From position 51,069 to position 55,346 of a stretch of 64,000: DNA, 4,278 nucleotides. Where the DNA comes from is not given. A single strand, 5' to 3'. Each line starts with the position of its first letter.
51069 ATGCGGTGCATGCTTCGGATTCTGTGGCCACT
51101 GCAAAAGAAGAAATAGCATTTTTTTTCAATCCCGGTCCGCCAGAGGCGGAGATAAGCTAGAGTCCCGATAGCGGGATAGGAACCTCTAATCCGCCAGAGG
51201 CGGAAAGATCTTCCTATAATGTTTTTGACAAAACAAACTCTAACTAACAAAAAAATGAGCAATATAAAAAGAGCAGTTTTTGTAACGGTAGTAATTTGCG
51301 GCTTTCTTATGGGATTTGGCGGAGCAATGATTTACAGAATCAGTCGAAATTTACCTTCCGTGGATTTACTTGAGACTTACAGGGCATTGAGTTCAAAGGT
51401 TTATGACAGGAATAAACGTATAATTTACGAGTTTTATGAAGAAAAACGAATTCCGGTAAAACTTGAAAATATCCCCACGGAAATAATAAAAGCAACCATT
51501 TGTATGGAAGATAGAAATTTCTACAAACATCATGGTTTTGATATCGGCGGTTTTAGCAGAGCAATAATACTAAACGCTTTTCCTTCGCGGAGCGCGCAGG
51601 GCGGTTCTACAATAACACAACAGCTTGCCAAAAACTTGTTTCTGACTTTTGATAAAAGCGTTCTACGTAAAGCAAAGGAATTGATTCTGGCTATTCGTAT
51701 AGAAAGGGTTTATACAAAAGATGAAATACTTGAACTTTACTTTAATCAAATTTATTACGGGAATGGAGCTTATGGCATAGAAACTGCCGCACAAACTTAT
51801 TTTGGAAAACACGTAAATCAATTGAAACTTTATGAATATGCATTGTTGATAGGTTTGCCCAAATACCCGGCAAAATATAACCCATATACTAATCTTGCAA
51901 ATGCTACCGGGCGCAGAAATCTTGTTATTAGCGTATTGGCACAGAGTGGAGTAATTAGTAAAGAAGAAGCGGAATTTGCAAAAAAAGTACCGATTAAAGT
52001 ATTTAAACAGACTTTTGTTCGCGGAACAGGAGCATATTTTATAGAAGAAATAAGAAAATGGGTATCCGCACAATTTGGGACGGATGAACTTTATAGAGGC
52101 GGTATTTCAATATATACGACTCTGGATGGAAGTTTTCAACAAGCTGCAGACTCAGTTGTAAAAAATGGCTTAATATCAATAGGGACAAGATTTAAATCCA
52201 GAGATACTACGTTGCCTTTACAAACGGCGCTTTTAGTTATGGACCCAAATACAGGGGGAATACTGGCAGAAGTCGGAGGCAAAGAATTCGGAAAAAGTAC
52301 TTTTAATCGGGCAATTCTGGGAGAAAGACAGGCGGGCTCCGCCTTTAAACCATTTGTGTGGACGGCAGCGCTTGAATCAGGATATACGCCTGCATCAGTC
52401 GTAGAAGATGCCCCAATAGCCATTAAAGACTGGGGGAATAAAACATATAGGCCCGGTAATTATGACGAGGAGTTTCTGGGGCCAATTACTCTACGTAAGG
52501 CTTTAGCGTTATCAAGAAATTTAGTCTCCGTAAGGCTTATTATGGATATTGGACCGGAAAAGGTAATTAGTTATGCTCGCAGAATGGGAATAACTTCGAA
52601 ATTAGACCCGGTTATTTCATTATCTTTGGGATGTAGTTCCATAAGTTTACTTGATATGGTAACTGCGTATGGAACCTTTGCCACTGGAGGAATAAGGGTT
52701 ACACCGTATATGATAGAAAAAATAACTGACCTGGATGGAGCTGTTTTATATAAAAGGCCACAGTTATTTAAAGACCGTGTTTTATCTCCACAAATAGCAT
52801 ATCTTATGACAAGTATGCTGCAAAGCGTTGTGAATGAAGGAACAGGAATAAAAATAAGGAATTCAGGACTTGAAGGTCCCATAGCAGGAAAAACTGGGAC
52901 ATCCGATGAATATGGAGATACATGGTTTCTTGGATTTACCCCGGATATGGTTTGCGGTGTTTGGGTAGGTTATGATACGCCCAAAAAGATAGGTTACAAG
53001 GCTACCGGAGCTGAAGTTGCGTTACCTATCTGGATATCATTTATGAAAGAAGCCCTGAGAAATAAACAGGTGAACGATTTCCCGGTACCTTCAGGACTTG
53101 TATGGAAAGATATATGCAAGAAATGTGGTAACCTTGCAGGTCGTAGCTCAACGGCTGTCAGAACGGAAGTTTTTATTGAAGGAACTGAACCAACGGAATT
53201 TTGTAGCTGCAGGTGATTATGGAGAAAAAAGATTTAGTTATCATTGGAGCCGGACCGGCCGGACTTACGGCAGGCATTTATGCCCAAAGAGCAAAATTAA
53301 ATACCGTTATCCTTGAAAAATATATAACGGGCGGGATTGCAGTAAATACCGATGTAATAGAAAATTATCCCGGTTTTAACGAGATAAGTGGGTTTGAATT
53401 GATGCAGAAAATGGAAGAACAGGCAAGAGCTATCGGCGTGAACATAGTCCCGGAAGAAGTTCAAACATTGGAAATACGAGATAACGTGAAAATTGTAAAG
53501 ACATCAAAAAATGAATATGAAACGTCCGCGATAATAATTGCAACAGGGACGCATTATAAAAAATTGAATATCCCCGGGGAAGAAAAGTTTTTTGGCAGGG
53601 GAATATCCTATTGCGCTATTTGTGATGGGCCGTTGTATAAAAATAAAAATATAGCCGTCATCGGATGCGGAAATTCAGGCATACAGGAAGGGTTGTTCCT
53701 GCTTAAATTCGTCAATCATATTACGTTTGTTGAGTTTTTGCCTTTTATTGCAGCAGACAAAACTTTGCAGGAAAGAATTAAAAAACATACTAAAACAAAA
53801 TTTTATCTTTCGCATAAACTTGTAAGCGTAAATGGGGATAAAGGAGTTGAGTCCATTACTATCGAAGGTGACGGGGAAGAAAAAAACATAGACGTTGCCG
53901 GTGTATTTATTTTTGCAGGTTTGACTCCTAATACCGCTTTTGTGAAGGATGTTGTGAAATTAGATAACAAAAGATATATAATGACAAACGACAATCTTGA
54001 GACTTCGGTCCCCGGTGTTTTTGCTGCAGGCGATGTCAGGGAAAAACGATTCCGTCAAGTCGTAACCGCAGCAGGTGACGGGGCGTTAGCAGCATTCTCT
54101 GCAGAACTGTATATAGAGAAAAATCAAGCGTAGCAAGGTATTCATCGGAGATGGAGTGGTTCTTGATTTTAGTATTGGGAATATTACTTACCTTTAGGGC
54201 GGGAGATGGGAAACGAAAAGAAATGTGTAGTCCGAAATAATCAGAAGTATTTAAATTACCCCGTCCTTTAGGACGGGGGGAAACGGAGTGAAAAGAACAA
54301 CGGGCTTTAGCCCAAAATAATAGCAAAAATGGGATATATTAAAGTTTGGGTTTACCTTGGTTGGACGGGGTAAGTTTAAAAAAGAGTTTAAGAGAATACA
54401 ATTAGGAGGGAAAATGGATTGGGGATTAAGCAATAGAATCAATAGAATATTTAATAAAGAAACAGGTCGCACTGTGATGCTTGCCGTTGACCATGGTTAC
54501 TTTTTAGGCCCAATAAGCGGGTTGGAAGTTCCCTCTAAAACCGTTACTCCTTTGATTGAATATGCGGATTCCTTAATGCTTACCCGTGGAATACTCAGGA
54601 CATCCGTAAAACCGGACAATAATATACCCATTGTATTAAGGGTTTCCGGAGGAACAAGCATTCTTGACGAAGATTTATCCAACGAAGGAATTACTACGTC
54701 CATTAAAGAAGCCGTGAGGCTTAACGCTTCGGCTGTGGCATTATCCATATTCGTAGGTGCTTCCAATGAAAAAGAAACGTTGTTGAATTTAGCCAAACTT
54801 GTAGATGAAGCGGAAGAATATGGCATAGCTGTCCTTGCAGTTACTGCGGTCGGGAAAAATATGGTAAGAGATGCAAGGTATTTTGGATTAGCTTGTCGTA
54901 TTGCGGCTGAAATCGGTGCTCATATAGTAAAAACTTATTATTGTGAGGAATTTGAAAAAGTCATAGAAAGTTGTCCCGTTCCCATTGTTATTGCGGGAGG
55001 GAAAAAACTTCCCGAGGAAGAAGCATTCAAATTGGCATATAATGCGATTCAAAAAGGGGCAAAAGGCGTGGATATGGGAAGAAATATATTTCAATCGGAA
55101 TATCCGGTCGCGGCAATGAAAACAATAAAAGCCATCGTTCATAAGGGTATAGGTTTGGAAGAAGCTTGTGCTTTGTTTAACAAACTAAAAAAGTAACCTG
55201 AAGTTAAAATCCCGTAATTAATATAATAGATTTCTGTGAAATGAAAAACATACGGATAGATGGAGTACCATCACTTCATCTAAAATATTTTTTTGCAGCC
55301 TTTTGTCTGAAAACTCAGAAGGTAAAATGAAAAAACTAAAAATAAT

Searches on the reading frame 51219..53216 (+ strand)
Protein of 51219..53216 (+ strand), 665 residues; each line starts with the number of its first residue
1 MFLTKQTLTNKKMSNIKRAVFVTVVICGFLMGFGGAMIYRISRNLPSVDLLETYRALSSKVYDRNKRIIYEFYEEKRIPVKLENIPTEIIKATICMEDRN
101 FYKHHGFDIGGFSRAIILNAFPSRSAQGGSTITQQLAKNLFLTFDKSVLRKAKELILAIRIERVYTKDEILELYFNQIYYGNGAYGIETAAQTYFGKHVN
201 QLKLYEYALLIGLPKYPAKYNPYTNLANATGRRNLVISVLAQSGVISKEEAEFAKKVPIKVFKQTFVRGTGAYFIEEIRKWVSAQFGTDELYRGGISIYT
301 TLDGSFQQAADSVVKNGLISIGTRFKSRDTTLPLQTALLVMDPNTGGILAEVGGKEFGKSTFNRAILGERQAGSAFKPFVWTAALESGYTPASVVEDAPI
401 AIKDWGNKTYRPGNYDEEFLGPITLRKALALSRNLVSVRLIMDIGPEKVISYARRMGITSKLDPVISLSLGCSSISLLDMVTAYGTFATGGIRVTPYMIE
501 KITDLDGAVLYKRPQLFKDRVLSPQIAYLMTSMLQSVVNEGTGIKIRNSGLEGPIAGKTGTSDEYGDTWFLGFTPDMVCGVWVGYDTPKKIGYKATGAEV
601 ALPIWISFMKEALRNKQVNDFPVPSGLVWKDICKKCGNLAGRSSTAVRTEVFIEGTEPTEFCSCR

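Call 72: search_protein_families(library=pfam, proteins=[window:51219-53216:+], max_evalue=0.000001)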
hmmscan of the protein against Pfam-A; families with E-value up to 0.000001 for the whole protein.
window:51219-53216:+ (665 aa): 2 families
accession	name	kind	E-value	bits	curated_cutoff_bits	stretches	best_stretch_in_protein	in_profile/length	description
PF00912.28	Transgly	-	3.8e-61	206.1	27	1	67-238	3-175/178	Transglycosylase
PF00905.27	Transpeptidase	-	5.1e-35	121.6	22.1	1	338-589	3-282/299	Penicillin binding protein transpeptidase domain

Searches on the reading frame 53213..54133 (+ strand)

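Call 61: search_protein_families(library=pfam, proteins=[window:53213-54133:+], max_evalue=0.0001)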
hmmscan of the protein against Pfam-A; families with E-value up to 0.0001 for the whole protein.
window:53213-54133:+ (306 aa): 9 families
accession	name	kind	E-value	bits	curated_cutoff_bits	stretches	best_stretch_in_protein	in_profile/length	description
PF07992.20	Pyr_redox_2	-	9.8e-48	163.5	26.1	1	6-290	1-291/291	Pyridine nucleotide-disulphide oxidoreductase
PF13738.12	Pyr_redox_3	-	1.5e-26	93.8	30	2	59-273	79-305/305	Pyridine nucleotide-disulphide oxidoreductase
PF00070.33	Pyr_redox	-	4.5e-10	40.3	22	1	146-218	1-80/82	Pyridine nucleotide-disulphide oxidoreductase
PF01266.30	DAO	-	1.8e-09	38.1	27.9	0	7-40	1-35/353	FAD dependent oxidoreductase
PF01134.28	GIDA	-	4.4e-08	33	22.1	0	75-126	110-163/391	Glucose inhibited division protein A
PF00890.30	FAD_binding_2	-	3.6e-07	30.2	20.4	1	7-36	1-30/414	FAD binding domain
PF01946.23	Thi4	-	4.8e-06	26.4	26.2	1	5-41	17-54/235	Thi4 family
PF03486.20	HI0933_like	-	4.9e-06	26.6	50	0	7-37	2-32/244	HI0933-like protein Rossmann domain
PF12831.13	FAD_oxidored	-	9.6e-06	25.6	27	1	7-45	1-40/416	FAD dependent oxidoreductase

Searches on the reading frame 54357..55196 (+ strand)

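Call 72: search_protein_families(library=pfam, proteins=[window:54357-55196:+], max_evalue=0.000001)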
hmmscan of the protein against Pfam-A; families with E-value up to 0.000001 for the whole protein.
window:54357-55196:+ (279 aa): 1 family
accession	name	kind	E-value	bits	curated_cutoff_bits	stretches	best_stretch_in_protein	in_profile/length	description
PF01791.15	DeoC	-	2.4e-25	90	23.8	1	39-247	1-229/229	DeoC/LacD family aldolase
